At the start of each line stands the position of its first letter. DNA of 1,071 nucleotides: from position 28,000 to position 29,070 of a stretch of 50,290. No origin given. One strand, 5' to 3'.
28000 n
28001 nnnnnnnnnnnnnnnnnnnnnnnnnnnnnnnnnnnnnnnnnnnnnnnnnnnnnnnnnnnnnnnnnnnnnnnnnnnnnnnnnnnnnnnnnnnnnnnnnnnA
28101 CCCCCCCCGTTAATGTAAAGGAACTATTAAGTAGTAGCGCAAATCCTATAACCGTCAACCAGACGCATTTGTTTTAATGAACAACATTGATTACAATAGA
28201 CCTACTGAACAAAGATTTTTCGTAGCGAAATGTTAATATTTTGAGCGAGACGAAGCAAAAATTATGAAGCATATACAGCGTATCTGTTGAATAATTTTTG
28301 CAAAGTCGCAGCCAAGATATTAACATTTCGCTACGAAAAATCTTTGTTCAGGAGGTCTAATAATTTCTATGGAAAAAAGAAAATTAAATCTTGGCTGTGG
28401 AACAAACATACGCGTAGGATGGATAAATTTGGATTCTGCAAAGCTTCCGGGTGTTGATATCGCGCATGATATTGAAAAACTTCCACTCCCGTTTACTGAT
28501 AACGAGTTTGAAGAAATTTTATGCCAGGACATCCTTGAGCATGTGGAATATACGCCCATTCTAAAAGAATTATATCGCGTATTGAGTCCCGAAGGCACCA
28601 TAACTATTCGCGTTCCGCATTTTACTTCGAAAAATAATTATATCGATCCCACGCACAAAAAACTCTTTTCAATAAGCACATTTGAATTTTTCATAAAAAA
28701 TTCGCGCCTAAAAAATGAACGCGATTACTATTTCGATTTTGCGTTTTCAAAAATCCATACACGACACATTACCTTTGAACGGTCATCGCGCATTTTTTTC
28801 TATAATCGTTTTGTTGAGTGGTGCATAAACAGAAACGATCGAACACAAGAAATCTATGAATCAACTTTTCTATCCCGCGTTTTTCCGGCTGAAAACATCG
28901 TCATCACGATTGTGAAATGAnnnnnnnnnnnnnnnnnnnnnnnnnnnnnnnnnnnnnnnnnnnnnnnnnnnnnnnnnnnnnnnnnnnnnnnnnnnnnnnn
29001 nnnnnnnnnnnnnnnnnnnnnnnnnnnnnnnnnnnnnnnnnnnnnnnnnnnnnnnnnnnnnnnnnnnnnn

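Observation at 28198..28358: S family: ~160-nt element with long terminal arms, a conserved central internal loop and a covarying inner stem (6S-like RNA or MITE?)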

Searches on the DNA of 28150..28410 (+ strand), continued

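Call 65: search_rna_families(source=window, start=28150, end=28410, threshold=evalue, max_evalue=10)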
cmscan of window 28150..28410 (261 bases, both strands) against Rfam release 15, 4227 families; matches with E-value up to 10: 16.
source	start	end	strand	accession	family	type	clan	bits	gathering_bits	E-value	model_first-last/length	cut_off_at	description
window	28201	28357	+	RF04097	MIR2630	Gene; miRNA;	-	43.7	144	1e-07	2-229/229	no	MIR2630 microRNA precursor family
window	28211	28346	+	RF03926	MIR1435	Gene; miRNA;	-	43.7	94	1.3e-05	1-186/186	no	MIR1435 microRNA precursor family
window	28200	28356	+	RF04127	MIR8007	Gene; miRNA;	-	30.3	195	0.00038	1-224/226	no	MIR8007 microRNA precursor family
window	28208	28347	-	RF04088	MIR812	Gene; miRNA;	-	24.7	80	0.6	1-205/205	no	MIR812 microRNA precursor family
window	28204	28348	+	RF04088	MIR812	Gene; miRNA;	-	23.9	80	0.83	1-205/205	no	MIR812 microRNA precursor family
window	28215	28339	-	RF04129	MIR4240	Gene; miRNA;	-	23.7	200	0.0019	1-206/206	no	MIR4240 microRNA precursor family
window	28215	28341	-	RF04127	MIR8007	Gene; miRNA;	-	22.4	195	0.024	8-217/226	no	MIR8007 microRNA precursor family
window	28227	28393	+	RF04184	BTnc060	Gene; sRNA;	-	21.9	228.9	0.19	1-213/213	no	Bacteroides sRNA BTnc060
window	28157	28358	-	RF04184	BTnc060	Gene; sRNA;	-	21.6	228.9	0.21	1-213/213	no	Bacteroides sRNA BTnc060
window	28171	28341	+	RF01606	plasmodium_snoR31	Gene; snRNA; snoRNA; HACA-box;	-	19.5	60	2.4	1-145/145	no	small nucleolar RNA snoR31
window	28190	28342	+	RF00265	SNORA69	Gene; snRNA; snoRNA; HACA-box;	-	18.5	47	0.55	1-132/132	no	Small nucleolar RNA SNORA69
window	28226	28330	-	RF03616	MIR1888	Gene; miRNA;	-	18.3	72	0.49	1-101/101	no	MIR1888 microRNA precursor family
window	28217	28341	+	RF04129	MIR4240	Gene; miRNA;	-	17.4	200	0.084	1-206/206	no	MIR4240 microRNA precursor family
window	28222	28312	+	RF00343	snoZ122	Gene; snRNA; snoRNA; CD-box;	-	17.2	38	6.3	1-89/89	no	Small nucleolar RNA Z122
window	28185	28354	-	RF02365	Yfr17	Gene; sRNA;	-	16.9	50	0.6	1-264/264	no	Cyanobacterial functional RNA 17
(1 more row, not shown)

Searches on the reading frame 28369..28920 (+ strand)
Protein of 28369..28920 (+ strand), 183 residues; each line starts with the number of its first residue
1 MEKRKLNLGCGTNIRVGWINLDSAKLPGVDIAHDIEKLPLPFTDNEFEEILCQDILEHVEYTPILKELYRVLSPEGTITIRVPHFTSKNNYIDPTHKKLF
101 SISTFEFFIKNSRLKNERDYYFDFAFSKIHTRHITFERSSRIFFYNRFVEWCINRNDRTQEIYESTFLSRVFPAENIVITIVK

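Call 10: search_protein_families(library=pfam, proteins=[window:28369-28920:+])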
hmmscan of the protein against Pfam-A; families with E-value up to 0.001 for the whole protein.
window:28369-28920:+ (183 aa): 3 families
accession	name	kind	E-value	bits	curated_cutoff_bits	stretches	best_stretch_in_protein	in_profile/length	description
PF08241.18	Methyltransf_11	-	9.4e-09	36.2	21.2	1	24-79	36-94/95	Methyltransferase domain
PF13847.12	Methyltransf_31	-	8.9e-05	22.6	27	1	32-90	60-127/145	Methyltransferase domain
PF13649.12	Methyltransf_25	-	0.00013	23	27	0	32-76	52-97/97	Methyltransferase domain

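Call 40: find_homologous_proteins(query=window:28369-28920:+, max_evalue=1e-20)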
Query window:28369-28920:+ (183 aa): 897 proteins with E <= 1e-20 among 973 candidates; the best 120 are listed.
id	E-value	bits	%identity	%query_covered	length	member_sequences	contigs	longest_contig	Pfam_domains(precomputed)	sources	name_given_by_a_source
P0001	2.8e-106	371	87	100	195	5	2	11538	PF08241.19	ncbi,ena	-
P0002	1.2e-86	307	70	100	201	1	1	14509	PF08241.19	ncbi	-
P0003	1.8e-85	303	70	100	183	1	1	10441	PF08241.19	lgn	-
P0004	1.5e-84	300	69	98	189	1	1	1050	PF08241.19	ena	-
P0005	6.2e-84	298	67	99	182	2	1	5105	PF13489.13,PF13649.13,PF08241.19,PF08242.19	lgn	-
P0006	7.2e-83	295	65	99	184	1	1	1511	PF08241.19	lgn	-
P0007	2.5e-82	293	67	100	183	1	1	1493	PF13649.13,PF08241.19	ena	-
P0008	1.7e-81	290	67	99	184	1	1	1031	PF08241.19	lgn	-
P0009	3.2e-81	290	68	100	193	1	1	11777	PF13847.13,PF08241.19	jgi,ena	-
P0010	5.5e-81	289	67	100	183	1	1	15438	PF08241.19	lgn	-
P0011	1.5e-80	287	66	98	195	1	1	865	PF08241.19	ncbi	-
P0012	1.5e-80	287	67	100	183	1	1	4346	PF08241.19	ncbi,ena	-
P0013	2.2e-80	287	67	99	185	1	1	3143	PF13847.13,PF13489.13,PF13649.13,PF08241.19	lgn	-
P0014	2.7e-80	287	65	98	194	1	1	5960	PF08241.19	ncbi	-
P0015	2.9e-80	286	67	100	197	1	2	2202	PF13489.13,PF08241.19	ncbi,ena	-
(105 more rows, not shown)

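Call 41: find_encoding_contigs(protein=P0001, flank=4000, max_places=6)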
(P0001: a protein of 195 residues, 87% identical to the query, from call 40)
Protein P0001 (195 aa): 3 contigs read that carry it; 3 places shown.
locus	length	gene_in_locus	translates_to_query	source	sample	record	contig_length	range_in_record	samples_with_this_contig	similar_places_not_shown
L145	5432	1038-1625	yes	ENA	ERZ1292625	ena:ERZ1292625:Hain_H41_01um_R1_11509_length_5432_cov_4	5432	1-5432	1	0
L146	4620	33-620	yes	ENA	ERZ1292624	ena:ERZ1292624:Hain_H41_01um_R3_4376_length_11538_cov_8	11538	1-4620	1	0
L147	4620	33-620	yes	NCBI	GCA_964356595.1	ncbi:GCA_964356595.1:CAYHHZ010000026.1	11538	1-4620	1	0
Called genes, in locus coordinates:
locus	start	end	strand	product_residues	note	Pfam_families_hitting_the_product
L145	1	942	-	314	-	?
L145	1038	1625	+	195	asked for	PF08241:Methyltransf_11 (weak)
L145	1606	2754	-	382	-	PF13439:Glyco_transf_4, PF20706:GT4-conflict, PF00534:Glycos_transf_1, PF13692:Glyco_trans_1_4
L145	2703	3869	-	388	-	PF13439:Glyco_transf_4, PF13579:Glyco_trans_4_4 (weak), PF20706:GT4-conflict, PF00534:Glycos_transf_1, PF13692:Glyco_trans_1_4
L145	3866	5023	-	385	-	PF00534:Glycos_transf_1, PF13524:Glyco_trans_1_2 (weak), PF13692:Glyco_trans_1_4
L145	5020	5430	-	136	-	?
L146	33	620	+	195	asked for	PF08241:Methyltransf_11 (weak)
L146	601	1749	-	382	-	PF13439:Glyco_transf_4, PF20706:GT4-conflict, PF00534:Glycos_transf_1, PF13692:Glyco_trans_1_4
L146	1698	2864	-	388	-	PF13439:Glyco_transf_4, PF13579:Glyco_trans_4_4 (weak), PF20706:GT4-conflict, PF00534:Glycos_transf_1, PF13692:Glyco_trans_1_4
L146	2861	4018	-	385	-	PF00534:Glycos_transf_1, PF13524:Glyco_trans_1_2 (weak), PF13692:Glyco_trans_1_4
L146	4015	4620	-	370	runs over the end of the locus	PF13439:Glyco_transf_4 (weak), PF00534:Glycos_transf_1, PF13692:Glyco_trans_1_4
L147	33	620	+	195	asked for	PF08241:Methyltransf_11 (weak)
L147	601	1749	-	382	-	PF13439:Glyco_transf_4, PF20706:GT4-conflict, PF00534:Glycos_transf_1, PF13692:Glyco_trans_1_4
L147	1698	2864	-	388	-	PF13439:Glyco_transf_4, PF13579:Glyco_trans_4_4 (weak), PF20706:GT4-conflict, PF00534:Glycos_transf_1, PF13692:Glyco_trans_1_4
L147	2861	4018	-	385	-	PF00534:Glycos_transf_1, PF13524:Glyco_trans_1_2 (weak), PF13692:Glyco_trans_1_4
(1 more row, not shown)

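Call 42: find_encoding_contigs(protein=P0002, flank=4000, max_places=4)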
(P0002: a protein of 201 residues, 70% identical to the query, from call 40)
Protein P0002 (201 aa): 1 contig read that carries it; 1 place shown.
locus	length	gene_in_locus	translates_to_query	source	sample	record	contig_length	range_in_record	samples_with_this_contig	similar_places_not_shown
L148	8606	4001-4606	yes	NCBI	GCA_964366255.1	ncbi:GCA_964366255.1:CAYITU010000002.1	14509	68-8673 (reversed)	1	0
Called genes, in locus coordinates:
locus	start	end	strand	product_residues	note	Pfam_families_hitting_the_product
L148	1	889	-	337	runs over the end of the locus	PF01073:3Beta_HSD, PF01370:Epimerase, PF02719:Polysacc_synt_2, PF04321:RmlD_sub_bind, PF16363:GDP_Man_Dehyd, PF07993:NAD_binding_4 (weak)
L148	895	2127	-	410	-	PF13439:Glyco_transf_4 (weak), PF20706:GT4-conflict, PF00534:Glycos_transf_1, PF13692:Glyco_trans_1_4, PF13524:Glyco_trans_1_2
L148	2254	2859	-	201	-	PF13580:SIS_2, PF01380:SIS (faint)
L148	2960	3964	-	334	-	PF01370:Epimerase, PF04321:RmlD_sub_bind, PF16363:GDP_Man_Dehyd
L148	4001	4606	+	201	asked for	PF08241:Methyltransf_11 (weak)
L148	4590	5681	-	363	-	PF13439:Glyco_transf_4, PF13579:Glyco_trans_4_4, PF20706:GT4-conflict, PF00534:Glycos_transf_1, PF13692:Glyco_trans_1_4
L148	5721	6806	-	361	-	PF13439:Glyco_transf_4, PF13579:Glyco_trans_4_4, PF20706:GT4-conflict, PF00534:Glycos_transf_1, PF13692:Glyco_trans_1_4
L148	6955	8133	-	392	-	PF13439:Glyco_transf_4 (weak), PF00534:Glycos_transf_1, PF13692:Glyco_trans_1_4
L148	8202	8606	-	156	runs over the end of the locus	?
